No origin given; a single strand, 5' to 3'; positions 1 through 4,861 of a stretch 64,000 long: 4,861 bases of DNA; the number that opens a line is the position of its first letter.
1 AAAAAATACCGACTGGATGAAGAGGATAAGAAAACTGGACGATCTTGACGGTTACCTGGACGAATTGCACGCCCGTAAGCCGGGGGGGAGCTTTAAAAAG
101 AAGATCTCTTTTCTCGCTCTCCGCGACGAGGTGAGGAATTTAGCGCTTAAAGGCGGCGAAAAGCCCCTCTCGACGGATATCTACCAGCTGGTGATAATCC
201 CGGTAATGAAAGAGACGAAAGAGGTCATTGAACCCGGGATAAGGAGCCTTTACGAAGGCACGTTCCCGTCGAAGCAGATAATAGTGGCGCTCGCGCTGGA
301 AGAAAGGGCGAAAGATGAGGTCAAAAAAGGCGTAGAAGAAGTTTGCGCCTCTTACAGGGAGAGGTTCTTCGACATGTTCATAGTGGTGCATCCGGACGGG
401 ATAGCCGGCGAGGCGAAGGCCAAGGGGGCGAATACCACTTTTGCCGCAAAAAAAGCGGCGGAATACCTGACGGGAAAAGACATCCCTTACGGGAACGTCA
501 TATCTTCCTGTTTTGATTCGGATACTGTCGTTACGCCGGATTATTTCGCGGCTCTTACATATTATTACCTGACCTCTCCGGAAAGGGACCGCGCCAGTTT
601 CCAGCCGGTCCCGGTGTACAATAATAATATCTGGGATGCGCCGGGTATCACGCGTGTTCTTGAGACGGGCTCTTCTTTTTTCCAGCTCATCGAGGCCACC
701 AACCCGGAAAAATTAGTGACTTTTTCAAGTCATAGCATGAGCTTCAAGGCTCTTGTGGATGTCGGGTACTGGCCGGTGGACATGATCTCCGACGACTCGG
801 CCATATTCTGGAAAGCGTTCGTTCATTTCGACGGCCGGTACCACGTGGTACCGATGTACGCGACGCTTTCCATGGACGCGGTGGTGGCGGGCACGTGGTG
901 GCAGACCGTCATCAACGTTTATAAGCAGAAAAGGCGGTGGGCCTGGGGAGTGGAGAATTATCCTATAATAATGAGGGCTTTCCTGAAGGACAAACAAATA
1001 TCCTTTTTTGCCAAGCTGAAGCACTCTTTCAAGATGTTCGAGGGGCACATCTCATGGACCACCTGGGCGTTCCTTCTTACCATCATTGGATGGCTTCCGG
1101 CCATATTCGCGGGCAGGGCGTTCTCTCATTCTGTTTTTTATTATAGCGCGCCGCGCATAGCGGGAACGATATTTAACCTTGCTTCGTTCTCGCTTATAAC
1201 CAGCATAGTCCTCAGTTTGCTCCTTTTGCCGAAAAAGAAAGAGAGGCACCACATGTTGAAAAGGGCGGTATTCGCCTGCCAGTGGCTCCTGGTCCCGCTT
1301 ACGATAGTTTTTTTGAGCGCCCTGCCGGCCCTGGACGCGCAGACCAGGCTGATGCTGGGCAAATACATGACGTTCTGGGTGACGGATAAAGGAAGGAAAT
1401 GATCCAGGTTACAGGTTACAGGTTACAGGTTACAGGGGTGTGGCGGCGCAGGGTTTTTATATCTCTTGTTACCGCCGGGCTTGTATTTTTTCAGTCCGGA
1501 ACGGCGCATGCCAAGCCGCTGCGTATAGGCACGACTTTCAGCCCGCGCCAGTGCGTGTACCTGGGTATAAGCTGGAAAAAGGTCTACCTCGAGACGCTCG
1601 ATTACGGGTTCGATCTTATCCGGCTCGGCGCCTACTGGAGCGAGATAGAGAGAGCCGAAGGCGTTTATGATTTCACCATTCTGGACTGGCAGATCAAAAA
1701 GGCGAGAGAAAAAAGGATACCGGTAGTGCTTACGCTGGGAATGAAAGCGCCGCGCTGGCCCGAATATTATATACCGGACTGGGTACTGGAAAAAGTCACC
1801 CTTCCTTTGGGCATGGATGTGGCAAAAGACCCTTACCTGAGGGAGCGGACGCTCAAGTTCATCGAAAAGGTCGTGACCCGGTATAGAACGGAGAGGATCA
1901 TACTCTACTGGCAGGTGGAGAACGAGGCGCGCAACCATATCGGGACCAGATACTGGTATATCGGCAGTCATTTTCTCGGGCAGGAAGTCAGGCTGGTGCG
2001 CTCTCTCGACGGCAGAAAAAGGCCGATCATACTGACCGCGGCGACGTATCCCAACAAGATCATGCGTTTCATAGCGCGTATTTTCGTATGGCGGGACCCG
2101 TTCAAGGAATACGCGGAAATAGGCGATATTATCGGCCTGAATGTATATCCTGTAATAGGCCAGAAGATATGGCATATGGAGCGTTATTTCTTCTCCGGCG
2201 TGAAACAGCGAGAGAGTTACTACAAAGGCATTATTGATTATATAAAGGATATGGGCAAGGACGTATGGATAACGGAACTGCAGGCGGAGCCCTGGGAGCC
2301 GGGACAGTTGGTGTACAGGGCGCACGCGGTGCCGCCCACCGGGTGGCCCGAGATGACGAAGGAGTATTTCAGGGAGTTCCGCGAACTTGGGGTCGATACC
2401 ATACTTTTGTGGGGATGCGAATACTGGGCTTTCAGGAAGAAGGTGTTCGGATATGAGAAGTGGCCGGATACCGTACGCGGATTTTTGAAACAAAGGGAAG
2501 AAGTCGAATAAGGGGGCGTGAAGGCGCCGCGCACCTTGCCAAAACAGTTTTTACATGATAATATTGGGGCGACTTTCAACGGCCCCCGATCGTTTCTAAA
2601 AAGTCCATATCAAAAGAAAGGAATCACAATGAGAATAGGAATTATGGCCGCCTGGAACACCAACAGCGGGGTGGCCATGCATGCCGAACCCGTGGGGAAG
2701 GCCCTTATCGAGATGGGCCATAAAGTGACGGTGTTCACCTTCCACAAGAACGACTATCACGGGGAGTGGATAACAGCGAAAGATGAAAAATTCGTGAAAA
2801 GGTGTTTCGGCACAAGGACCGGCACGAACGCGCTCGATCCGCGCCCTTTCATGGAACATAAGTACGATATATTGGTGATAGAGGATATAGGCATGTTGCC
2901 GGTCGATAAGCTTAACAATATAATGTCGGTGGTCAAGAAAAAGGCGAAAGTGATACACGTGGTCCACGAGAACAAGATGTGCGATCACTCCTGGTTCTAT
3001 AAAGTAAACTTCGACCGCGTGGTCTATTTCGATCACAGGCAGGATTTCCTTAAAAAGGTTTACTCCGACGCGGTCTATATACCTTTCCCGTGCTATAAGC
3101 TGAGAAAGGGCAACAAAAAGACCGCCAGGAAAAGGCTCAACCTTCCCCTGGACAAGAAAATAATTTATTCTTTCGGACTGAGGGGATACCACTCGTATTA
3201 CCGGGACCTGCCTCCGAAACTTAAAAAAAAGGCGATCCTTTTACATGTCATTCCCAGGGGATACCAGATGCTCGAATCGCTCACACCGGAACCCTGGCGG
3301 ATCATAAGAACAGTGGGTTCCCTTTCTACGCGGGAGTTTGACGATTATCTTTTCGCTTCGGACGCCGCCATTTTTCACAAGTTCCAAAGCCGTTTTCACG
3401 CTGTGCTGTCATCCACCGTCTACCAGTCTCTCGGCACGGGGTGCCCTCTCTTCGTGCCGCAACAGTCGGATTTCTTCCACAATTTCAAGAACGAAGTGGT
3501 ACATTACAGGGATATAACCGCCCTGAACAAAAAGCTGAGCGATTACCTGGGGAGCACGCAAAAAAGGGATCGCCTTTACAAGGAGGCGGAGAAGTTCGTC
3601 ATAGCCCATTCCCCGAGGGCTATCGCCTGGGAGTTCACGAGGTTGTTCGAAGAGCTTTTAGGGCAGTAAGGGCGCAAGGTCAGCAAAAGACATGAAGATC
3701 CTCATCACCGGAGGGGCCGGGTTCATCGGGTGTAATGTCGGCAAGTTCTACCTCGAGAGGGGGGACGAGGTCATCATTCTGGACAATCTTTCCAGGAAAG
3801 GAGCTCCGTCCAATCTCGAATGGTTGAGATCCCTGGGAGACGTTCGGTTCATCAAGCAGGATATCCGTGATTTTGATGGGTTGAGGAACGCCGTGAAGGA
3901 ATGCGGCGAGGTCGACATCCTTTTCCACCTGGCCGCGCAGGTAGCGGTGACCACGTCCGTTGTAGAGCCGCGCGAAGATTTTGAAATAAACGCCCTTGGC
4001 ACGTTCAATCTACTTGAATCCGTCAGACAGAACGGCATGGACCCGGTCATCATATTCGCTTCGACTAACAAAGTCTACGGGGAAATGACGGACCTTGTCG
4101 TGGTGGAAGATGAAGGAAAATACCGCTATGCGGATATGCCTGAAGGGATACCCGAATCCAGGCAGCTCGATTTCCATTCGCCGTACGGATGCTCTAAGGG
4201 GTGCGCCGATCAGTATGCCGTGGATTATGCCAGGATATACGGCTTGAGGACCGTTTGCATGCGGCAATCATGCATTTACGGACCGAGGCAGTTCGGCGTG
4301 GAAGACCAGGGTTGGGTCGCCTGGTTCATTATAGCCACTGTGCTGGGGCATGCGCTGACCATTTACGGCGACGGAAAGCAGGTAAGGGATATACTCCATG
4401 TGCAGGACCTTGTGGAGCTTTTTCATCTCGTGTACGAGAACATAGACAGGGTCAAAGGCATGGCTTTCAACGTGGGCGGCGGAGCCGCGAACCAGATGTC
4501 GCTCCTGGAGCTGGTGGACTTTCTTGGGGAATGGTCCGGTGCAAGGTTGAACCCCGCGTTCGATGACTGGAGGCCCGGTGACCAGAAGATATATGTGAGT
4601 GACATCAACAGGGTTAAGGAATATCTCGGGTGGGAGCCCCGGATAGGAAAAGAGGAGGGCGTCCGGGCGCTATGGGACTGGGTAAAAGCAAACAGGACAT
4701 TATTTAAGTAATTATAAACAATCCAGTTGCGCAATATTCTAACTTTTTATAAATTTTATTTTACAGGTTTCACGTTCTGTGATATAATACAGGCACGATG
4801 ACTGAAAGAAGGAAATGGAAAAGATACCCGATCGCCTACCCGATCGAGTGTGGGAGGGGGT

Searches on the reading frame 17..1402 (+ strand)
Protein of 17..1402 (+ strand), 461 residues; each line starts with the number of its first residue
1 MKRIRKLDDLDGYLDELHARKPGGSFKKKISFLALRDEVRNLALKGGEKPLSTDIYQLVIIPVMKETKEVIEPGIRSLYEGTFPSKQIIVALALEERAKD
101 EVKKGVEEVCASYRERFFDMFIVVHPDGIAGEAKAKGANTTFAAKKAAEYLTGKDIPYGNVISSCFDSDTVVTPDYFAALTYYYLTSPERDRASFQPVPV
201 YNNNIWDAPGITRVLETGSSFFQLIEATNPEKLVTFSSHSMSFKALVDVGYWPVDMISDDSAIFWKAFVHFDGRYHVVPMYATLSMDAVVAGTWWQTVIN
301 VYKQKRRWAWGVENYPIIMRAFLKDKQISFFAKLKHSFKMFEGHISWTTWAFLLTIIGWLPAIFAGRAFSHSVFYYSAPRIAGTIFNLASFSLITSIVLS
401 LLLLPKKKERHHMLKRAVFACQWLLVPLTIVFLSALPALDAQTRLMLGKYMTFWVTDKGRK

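Call 4: search_protein_families(library=pfam, proteins=[window:17-1402:+], max_evalue=0.1)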
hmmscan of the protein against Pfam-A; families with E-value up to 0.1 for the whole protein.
window:17-1402:+ (461 aa): 3 families
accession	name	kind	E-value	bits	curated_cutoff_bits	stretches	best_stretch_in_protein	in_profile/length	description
PF13632.12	Glyco_trans_2_3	-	1.2e-08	35.4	27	1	166-369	5-183/198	Glycosyl transferase family group 2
PF13210.11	DUF4018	-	0.029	14.6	25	1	385-461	18-93/198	Domain of unknown function (DUF4018)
PF02674.22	Colicin_V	-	0.04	14.3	29.3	0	354-420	71-136/144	Colicin V production protein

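Call 9: search_protein_families(library=ncbifam, proteins=[window:17-1402:+], max_evalue=0.01)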
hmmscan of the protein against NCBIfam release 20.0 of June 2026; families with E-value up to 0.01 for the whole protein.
window:17-1402:+ (461 aa): 1 family
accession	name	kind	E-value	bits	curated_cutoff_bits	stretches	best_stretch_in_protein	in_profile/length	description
TIGR03937.1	PgaC_IcaA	equivalog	7.1e-09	35.1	422.3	1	59-436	49-381/407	poly-beta-1,6-N-acetyl-D-glucosamine synthase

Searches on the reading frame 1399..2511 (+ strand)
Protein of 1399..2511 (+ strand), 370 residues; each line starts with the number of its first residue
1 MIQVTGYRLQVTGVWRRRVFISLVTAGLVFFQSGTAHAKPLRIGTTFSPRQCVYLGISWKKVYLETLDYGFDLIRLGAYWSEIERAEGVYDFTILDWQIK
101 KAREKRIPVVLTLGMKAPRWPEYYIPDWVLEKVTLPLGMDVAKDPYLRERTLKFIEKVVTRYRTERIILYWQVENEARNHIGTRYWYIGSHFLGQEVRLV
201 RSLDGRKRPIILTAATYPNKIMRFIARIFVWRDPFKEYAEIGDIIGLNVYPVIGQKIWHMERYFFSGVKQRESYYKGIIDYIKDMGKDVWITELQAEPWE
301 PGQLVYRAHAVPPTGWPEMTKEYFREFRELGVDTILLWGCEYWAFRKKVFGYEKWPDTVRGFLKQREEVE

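Call 4: search_protein_families(library=pfam, proteins=[window:1399-2511:+], max_evalue=0.1)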
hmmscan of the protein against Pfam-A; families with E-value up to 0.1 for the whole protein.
window:1399-2511:+ (370 aa): 2 families
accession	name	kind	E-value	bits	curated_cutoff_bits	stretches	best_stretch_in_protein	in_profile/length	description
PF02449.21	Glyco_hydro_42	-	1.7e-09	38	21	1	68-186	21-147/376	Beta-galactosidase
PF00331.26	Glyco_hydro_10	-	0.0036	17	22.1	1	80-182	47-134/311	Glycosyl hydrolase family 10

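Call 9: search_protein_families(library=ncbifam, proteins=[window:1399-2511:+], max_evalue=0.01)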
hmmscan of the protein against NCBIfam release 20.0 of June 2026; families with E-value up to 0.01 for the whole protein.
window:1399-2511:+ (370 aa): 1 family
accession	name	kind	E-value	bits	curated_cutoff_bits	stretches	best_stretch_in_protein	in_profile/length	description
NF051902.1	GH35_fam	subfamily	4.9e-06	25.5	500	1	76-129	54-107/510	GH35 family beta-galactosidase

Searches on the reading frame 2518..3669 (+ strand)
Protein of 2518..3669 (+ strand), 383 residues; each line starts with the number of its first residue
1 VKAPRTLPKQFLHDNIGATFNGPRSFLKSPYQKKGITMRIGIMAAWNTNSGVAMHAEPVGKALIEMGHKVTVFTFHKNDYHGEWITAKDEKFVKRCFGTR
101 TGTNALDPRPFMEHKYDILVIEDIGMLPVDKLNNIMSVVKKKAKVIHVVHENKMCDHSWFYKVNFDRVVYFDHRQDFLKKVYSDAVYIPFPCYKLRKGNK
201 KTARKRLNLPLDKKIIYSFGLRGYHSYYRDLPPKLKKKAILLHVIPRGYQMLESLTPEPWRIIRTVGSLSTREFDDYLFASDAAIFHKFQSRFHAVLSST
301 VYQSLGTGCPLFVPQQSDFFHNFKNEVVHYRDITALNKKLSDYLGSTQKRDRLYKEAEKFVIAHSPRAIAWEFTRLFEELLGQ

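Call 4: search_protein_families(library=pfam, proteins=[window:2518-3669:+], max_evalue=0.1)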
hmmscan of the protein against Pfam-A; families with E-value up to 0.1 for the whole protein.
window:2518-3669:+ (383 aa): 3 families
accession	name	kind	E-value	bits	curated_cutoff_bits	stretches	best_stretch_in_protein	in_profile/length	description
PF13524.12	Glyco_trans_1_2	-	0.00093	19.6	25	1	297-364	63-133/144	Glycosyl transferase-like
PF13439.12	Glyco_transf_4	-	0.0017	18.9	28.5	1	50-154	2-108/170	Glycosyltransferase Family 4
PF03513.19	Cloacin_immun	-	0.031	15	25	0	116-166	27-78/80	Cloacin immunity protein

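Call 9: search_protein_families(library=ncbifam, proteins=[window:2518-3669:+], max_evalue=0.01)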
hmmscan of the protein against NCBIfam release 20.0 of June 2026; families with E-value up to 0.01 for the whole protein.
window:2518-3669:+ (383 aa): 1 family
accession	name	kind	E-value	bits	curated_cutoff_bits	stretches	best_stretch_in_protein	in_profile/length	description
NF047684.1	TeichurnBiosyTuaC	equivalog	0.00016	20.7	550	1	190-359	196-367/391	teichuronic acid biosynthesis protein TuaC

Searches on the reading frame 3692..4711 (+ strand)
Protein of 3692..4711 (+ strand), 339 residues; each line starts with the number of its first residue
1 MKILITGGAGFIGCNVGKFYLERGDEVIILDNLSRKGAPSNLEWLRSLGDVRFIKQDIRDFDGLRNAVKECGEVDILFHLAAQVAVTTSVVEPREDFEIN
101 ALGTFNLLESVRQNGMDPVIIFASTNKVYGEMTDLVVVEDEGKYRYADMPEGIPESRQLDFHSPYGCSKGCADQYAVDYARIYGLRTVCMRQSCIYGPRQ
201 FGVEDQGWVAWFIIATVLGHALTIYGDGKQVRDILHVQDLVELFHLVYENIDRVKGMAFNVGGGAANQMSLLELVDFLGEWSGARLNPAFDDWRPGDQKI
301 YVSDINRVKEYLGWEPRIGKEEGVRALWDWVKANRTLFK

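Call 4: search_protein_families(library=pfam, proteins=[window:3692-4711:+], max_evalue=0.1)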
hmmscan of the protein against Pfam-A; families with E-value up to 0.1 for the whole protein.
window:3692-4711:+ (339 aa): 9 families
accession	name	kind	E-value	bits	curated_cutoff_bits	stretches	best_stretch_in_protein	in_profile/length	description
PF01370.27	Epimerase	-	6e-50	170.3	20.9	1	3-262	1-240/240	NAD dependent epimerase/dehydratase family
PF16363.11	GDP_Man_Dehyd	-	2.5e-49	168.9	27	1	4-325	1-330/332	GDP-mannose 4,6 dehydratase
PF01073.25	3Beta_HSD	-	5.2e-18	65.5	22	1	4-243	1-224/280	3-beta hydroxysteroid dehydrogenase/isomerase family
PF07993.18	NAD_binding_4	-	6.8e-11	42.2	20.1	1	70-237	85-251/258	Male sterility protein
PF02719.21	Polysacc_synt_2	-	1.5e-07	31.3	20.2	1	3-128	1-131/293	Polysaccharide biosynthesis protein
PF00106.31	adh_short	-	3e-07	30.6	26.6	1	3-113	3-121/195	short chain dehydrogenase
PF04321.23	RmlD_sub_bind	-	3e-07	30.3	27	1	1-131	1-107/287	RmlD substrate binding domain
PF08659.16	KR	-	4.5e-06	27.2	22.6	1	3-132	3-144/180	KR domain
PF13561.12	adh_short_C2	-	0.019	15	27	1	12-113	8-117/236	Enoyl-(Acyl carrier protein) reductase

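Call 9: search_protein_families(library=ncbifam, proteins=[window:3692-4711:+], max_evalue=0.01)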
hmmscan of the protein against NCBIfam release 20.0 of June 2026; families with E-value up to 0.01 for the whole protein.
window:3692-4711:+ (339 aa): 58 families (the best 25 are shown)
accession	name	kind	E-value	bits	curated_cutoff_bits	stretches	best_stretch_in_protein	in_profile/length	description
TIGR01181.1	dTDP_gluc_dehyt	equivalog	1.5e-52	178.7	365.1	1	2-337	1-317/321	dTDP-glucose 4,6-dehydratase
TIGR01179.1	galE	equivalog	3.6e-50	170.7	262.3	1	2-335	1-329/332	UDP-glucose 4-epimerase GalE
NF007490.0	PRK10084.1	subfamily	1.2e-35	123.2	649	1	1-336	1-339/361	dTDP-glucose 4,6-dehydratase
NF007582.0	PRK10217.1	equivalog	8e-32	110.7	698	1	2-338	3-338/355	dTDP-glucose 4,6-dehydratase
TIGR04180.1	EDH_00030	hypoth_equivalog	2.7e-29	102.2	475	1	3-317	1-295/297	NAD-dependent 4,6-dehydratase LegB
NF007956.0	PRK10675.1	subfamily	7.2e-29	101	394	1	1-332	1-330/338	UDP-glucose 4-epimerase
TIGR02622.1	CDP_4_6_dhtase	equivalog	1.1e-27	97.2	278.45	1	2-333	6-332/352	CDP-glucose 4,6-dehydratase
NF011728.1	PRK15181.1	equivalog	1.1e-24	87.1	760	1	3-331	18-337/348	Vi polysaccharide biosynthesis UDP-N-acetylglucosaminuronic acid C-4 epimerase TviC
TIGR02197.1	heptose_epim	equivalog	9.4e-21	74.3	274.6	1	3-332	1-314/316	ADP-glyceromanno-heptose 6-epimerase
NF041015.1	UDPsulfquin_syn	equivalog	2.1e-16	59.9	575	1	1-250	1-280/384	UDP-sulfoquinovose synthase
NF043036.1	ErythonDh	equivalog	4.2e-16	59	325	1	1-181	1-165/321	D-erythronate dehydrogenase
NF042422.1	oxyalk_red_OleD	equivalog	1.2e-15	57.7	580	1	1-243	1-210/329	2-alkyl-3-oxoalkanoate reductase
TIGR03466.1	HpnA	hypoth_equivalog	4.5e-14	52.1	367.65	1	1-141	1-129/327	hopanoid-associated sugar epimerase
NF008872.0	PRK11908.1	equivalog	2.4e-12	46.6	294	1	1-278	2-267/349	bifunctional UDP-4-keto-pentose/UDP-xylose synthase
NF042423.1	oxyalk_red_Shew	equivalog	2.5e-12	46.5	580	1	2-199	10-178/331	2-alkyl-3-oxoalkanoate reductase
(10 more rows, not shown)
